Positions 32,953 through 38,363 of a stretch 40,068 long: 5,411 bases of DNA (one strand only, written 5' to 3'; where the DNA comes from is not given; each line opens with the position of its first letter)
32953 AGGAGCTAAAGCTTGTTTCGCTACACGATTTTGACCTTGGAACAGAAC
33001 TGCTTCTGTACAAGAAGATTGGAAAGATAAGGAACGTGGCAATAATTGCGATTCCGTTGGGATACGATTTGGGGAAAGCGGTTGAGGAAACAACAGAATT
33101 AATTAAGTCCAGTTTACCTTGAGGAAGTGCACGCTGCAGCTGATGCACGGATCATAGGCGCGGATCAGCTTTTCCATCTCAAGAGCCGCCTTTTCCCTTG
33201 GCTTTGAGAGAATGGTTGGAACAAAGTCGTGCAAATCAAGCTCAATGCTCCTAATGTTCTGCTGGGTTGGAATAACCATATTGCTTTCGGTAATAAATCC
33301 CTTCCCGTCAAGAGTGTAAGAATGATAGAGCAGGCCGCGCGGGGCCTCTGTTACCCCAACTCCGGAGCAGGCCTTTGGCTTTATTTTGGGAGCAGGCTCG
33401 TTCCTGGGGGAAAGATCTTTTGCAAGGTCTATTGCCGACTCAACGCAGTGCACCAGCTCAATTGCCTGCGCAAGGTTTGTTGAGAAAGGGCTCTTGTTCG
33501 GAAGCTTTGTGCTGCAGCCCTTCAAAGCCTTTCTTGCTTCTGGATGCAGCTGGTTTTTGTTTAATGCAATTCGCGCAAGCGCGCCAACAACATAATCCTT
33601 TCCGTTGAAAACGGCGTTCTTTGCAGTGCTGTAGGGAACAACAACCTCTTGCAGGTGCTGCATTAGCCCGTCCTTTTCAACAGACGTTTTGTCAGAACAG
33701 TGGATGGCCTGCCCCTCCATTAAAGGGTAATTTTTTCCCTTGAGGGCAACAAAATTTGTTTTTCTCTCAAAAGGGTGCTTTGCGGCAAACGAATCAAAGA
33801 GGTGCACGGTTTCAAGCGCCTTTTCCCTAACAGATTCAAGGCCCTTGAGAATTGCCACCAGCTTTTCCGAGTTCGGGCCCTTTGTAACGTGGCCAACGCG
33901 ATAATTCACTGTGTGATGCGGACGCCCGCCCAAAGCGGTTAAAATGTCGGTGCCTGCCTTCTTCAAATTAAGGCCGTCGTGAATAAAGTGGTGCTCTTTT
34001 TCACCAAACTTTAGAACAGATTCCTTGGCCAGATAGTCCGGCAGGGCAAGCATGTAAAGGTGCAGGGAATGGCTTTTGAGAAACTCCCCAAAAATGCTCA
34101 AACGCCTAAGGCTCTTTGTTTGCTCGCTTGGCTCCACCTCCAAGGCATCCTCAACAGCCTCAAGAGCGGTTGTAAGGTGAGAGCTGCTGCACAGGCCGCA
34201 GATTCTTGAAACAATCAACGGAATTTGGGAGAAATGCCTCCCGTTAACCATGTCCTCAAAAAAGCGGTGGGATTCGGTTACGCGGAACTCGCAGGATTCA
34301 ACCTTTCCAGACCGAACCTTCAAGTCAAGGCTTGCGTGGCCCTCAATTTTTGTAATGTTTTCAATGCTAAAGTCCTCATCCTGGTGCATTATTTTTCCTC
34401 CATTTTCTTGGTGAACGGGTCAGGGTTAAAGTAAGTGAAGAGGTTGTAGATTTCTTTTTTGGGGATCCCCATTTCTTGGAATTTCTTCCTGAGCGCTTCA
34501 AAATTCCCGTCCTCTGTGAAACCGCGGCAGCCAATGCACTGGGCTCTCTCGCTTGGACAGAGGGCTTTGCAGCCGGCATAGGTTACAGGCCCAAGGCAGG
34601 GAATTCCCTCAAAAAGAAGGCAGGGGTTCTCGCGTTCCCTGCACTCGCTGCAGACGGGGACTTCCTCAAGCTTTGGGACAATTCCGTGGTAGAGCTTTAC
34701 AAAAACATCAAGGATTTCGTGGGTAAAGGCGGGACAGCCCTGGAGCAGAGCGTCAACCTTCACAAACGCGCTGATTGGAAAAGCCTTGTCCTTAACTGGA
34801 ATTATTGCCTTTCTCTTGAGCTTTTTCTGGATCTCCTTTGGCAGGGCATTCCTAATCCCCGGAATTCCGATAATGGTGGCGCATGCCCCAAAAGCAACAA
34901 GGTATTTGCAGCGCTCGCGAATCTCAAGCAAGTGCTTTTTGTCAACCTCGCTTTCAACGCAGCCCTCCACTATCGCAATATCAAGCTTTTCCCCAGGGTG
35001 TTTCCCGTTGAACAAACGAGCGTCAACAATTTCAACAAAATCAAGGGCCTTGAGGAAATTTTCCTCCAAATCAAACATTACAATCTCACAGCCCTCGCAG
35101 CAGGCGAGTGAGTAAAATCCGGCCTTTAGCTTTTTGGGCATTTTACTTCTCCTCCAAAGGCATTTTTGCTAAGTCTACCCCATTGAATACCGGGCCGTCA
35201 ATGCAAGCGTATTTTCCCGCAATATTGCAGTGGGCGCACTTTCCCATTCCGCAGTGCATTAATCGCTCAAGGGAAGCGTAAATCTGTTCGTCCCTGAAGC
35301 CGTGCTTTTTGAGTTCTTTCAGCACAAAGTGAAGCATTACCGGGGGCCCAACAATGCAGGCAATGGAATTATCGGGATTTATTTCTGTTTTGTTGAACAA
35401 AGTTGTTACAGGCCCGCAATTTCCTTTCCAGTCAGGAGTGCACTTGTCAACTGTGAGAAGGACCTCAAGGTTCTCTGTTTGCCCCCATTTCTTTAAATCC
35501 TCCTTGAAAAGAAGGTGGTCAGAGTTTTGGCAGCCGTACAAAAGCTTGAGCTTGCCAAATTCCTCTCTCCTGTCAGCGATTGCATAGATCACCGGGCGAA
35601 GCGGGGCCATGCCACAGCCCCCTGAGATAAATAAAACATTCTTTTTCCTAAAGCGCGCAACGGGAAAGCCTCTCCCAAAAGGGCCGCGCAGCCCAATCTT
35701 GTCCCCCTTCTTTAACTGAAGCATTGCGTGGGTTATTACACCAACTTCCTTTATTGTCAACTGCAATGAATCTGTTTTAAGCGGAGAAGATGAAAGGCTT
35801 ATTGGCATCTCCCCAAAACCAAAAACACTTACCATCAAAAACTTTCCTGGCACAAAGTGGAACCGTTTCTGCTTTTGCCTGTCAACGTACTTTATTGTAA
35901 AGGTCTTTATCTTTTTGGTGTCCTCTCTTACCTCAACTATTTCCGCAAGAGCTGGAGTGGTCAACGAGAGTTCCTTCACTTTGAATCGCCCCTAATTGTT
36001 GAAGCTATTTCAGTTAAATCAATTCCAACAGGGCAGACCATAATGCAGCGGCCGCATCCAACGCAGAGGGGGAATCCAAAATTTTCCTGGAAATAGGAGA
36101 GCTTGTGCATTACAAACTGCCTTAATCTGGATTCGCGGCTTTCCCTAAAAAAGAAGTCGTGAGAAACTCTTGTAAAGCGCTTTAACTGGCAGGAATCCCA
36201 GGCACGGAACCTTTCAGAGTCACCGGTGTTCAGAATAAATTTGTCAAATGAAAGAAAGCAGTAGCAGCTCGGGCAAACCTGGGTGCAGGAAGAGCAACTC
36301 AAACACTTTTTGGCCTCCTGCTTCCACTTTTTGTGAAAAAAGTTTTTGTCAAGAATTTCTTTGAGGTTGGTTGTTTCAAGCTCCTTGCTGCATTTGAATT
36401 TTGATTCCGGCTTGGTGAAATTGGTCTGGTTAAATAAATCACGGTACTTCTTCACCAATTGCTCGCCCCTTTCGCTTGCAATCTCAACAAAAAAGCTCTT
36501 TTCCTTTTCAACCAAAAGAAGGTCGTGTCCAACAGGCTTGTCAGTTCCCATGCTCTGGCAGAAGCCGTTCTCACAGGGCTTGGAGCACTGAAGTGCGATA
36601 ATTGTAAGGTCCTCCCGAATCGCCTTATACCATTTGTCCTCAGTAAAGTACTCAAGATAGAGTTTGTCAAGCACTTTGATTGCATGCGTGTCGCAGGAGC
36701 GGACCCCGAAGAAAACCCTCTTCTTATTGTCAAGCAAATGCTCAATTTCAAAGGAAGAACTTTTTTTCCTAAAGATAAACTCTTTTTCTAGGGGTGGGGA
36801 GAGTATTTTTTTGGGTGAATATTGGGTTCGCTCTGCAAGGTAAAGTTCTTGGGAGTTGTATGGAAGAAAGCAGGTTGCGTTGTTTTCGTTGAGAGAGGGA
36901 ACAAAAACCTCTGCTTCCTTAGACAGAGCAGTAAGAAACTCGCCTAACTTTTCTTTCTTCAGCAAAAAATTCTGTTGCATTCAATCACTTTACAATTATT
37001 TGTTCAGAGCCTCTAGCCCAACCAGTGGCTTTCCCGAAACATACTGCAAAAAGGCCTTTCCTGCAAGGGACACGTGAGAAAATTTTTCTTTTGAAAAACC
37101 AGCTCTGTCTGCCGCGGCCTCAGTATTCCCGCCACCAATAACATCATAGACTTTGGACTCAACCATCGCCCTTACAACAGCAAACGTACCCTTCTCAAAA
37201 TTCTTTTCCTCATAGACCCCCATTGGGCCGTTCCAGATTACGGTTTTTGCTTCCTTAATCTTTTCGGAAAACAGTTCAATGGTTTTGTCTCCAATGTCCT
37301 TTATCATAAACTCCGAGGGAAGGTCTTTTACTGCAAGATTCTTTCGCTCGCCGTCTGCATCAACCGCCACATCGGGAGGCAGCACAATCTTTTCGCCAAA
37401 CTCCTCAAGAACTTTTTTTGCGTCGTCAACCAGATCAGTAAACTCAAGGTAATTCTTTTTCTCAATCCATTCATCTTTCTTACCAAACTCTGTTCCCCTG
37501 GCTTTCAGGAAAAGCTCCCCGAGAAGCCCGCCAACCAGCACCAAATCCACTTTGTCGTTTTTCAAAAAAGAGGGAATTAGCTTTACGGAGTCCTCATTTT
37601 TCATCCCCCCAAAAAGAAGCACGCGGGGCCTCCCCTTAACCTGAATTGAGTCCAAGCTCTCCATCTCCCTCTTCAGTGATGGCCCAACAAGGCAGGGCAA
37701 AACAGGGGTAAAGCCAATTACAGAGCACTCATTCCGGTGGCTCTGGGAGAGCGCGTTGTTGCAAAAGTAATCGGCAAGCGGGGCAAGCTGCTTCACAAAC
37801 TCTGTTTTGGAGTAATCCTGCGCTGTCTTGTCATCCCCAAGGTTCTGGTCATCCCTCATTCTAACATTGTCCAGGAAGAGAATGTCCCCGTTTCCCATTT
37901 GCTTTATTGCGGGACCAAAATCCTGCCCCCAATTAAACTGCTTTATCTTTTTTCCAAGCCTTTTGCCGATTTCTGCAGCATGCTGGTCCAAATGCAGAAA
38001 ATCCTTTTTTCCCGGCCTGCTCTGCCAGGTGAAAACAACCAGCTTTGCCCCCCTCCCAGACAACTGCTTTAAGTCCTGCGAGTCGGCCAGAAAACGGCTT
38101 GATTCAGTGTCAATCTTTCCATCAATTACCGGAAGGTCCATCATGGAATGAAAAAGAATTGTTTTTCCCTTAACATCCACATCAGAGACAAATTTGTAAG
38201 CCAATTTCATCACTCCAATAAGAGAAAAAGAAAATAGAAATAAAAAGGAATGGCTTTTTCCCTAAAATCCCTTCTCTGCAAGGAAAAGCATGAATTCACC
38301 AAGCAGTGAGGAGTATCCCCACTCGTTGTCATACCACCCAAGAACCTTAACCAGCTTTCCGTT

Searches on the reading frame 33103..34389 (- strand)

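Call 38: search_protein_families(library=pfam, proteins=[window:33103-34389:-], max_evalue=0.001)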
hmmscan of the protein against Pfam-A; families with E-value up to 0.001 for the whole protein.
window:33103-34389:- (428 aa): 1 family
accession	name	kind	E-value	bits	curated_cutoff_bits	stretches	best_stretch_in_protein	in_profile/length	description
PF00374.24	NiFeSe_Hases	-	1.1e-32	114.1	25.8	2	42-129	1-88/508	Nickel-dependent hydrogenase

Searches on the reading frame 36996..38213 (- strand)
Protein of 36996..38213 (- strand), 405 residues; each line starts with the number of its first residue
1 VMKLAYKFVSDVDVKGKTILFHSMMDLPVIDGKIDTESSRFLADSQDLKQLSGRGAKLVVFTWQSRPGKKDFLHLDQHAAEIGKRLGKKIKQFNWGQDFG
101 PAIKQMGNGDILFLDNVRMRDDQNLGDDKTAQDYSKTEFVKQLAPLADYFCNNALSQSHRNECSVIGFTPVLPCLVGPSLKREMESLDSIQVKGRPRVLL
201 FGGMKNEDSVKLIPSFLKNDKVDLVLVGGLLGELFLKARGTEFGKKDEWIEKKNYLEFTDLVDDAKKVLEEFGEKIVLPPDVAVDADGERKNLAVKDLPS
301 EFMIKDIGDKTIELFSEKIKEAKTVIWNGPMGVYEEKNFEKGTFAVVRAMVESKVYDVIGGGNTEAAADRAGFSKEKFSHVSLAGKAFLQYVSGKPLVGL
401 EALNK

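Call 38: search_protein_families(library=pfam, proteins=[window:36996-38213:-], max_evalue=0.001)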
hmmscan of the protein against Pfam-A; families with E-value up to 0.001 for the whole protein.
window:36996-38213:- (405 aa): 1 family
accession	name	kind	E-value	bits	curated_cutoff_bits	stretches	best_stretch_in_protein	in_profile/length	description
PF00162.24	PGK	-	4.3e-89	299.6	27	1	9-395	1-379/379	Phosphoglycerate kinase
